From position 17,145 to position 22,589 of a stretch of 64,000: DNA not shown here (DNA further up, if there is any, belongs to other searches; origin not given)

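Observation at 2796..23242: Convergent two-operon pfa/hgl-like lipid megasynthase cluster with a non-canonical parts list and no assignable product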

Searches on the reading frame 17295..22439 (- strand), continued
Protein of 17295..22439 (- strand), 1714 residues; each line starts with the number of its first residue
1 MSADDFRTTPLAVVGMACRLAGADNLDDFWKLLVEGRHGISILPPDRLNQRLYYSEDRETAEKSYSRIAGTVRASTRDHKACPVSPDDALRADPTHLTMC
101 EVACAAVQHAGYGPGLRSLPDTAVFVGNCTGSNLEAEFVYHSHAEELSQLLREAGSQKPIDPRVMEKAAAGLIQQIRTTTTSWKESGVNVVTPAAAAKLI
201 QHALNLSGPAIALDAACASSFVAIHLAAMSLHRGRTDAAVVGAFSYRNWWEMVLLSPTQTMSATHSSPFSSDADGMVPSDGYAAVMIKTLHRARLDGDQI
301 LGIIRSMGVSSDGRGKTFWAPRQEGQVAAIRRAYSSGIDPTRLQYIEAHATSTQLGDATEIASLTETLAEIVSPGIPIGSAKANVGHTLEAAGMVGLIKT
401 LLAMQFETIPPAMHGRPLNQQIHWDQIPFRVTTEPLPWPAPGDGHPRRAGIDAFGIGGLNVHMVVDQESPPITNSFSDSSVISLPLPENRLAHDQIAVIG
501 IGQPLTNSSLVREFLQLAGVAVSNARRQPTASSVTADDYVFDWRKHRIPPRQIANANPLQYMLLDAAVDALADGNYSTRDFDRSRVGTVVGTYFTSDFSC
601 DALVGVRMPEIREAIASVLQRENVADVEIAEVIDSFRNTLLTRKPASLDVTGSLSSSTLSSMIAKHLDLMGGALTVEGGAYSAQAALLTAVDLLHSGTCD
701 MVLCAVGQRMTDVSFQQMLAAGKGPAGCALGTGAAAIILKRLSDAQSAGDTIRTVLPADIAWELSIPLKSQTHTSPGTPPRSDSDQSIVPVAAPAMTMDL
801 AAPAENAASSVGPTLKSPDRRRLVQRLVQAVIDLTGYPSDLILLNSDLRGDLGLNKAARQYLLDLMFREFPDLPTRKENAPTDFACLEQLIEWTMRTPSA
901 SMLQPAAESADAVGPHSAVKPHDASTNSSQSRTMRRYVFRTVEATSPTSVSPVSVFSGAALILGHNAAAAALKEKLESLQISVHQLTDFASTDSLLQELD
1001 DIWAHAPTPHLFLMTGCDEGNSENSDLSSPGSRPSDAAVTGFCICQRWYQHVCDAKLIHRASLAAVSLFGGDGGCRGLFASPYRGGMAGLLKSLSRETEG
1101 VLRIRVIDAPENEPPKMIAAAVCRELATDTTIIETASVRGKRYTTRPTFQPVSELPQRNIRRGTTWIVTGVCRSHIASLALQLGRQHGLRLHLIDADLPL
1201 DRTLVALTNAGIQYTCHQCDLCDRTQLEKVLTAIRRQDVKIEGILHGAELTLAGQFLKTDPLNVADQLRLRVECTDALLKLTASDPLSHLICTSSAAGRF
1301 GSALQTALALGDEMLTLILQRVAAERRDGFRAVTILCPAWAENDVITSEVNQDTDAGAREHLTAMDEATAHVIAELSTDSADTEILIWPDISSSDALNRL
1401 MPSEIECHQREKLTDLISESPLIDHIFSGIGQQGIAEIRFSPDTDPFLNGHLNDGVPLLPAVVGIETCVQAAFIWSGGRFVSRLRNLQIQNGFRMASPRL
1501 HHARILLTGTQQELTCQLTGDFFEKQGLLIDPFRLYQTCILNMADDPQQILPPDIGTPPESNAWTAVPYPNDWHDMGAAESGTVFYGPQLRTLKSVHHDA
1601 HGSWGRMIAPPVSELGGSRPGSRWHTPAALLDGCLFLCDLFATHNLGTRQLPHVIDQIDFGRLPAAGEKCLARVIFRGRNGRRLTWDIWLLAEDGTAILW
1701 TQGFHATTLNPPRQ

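Call 63: find_encoding_contigs(protein=P0173, flank=1000, max_places=1)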
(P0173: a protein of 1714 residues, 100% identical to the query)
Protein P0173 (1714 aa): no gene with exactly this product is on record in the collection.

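Call 64: list_cluster_members(proteins=[P0277, P0038, P0047, P0056, P0058, P0063, P0081, P0095, P0098, P0121])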
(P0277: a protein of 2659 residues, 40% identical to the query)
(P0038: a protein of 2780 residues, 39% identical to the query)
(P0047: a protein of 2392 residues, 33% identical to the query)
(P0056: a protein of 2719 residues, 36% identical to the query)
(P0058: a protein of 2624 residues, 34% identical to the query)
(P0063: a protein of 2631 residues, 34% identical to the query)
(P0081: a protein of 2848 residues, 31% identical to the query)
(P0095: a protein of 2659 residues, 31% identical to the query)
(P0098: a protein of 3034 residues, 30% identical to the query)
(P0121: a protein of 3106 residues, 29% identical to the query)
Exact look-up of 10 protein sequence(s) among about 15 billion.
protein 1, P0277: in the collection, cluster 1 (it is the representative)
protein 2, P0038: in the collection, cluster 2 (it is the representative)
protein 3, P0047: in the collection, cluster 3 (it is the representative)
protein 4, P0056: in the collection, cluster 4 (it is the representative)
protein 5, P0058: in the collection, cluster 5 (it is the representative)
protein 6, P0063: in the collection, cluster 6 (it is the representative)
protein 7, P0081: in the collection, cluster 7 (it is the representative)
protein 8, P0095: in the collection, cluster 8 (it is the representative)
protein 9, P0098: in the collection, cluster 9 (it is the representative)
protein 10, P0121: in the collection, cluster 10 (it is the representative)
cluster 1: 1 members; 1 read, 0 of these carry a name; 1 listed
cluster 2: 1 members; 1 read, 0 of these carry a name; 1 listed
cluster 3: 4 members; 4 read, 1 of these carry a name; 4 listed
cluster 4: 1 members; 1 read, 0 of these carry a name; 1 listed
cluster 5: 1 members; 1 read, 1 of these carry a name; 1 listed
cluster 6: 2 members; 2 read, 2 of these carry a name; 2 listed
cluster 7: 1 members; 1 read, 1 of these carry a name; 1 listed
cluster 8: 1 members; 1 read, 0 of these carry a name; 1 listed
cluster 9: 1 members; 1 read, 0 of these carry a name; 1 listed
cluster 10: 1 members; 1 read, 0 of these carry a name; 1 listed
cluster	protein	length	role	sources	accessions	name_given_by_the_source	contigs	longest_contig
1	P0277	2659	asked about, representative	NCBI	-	-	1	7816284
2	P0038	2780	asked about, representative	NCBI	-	-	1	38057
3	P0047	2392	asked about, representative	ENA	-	-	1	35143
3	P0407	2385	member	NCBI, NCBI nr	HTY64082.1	MAG TPA: C45 family autoproteolytic acyltransferase/hydrolase [Acidobacteriota bacterium] | C45 family autoproteolytic acyltransferase/hydrolase [Acidobacteriota bacterium]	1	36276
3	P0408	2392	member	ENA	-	-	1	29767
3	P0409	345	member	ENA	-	-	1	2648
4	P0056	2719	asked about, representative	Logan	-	-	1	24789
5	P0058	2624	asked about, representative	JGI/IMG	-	acyl transferase domain-containing protein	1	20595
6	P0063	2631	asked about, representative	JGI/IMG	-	acyl transferase domain-containing protein/NAD(P)-dependent dehydrogenase (short-subunit ...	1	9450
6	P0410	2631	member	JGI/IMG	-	acyl transferase domain-containing protein/NAD(P)-dependent dehydrogenase (short-subunit ...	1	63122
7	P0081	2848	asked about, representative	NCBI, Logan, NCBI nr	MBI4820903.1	MAG: SDR family NAD(P)-dependent oxidoreductase [Deltaproteobacteria bacterium] | SDR family NAD(P)-dependent oxidoreductase [Deltaproteobacteria bacterium]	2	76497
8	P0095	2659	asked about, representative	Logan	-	-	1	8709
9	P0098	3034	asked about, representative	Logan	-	-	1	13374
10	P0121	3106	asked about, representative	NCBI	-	-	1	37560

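Call 71: find_encoding_contigs(protein=P0182, flank=10000, max_places=1)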
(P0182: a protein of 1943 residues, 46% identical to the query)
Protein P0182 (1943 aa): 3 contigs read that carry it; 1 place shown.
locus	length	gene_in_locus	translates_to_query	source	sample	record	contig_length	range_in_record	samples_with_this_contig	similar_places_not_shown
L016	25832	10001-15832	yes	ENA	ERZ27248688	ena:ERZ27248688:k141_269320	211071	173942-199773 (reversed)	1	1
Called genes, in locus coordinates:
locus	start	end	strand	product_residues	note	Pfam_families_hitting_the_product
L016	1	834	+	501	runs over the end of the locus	PF00550:PP-binding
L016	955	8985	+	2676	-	PF00109:ketoacyl-synt, PF02801:Ketoacyl-synt_C, PF16197:KAsynt_C_assoc (weak), PF00109:ketoacyl-synt, PF02801:Ketoacyl-synt_C, PF00698:Acyl_transf_1, PF03417:AAT, PF08659:KR, +3 more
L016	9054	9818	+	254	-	PF00106:adh_short, PF08659:KR, PF13561:adh_short_C2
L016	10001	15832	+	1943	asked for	PF00109:ketoacyl-synt, PF02801:Ketoacyl-synt_C, PF16197:KAsynt_C_assoc (weak), PF00109:ketoacyl-synt, PF02801:Ketoacyl-synt_C, PF08659:KR, PF00106:adh_short (weak), PF14765:PS-DH (weak), +1 more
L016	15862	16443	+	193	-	PF13469:Sulfotransfer_3 (faint)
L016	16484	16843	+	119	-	PF12973:Cupin_7 (weak), PF07883:Cupin_2, PF02311:AraC_binding (weak)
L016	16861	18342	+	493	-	PF04389:Peptidase_M28, PF01546:Peptidase_M20, PF07687:M20_dimer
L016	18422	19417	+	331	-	PF00248:Aldo_ket_red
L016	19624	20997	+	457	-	-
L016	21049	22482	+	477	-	PF03062:MBOAT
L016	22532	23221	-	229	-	PF00005:ABC_tran, PF13304:AAA_21 (faint)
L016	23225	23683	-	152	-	PF13279:4HBT_2, PF03061:4HBT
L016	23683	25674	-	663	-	PF00474:SSF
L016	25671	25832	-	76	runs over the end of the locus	PF11755:DUF3311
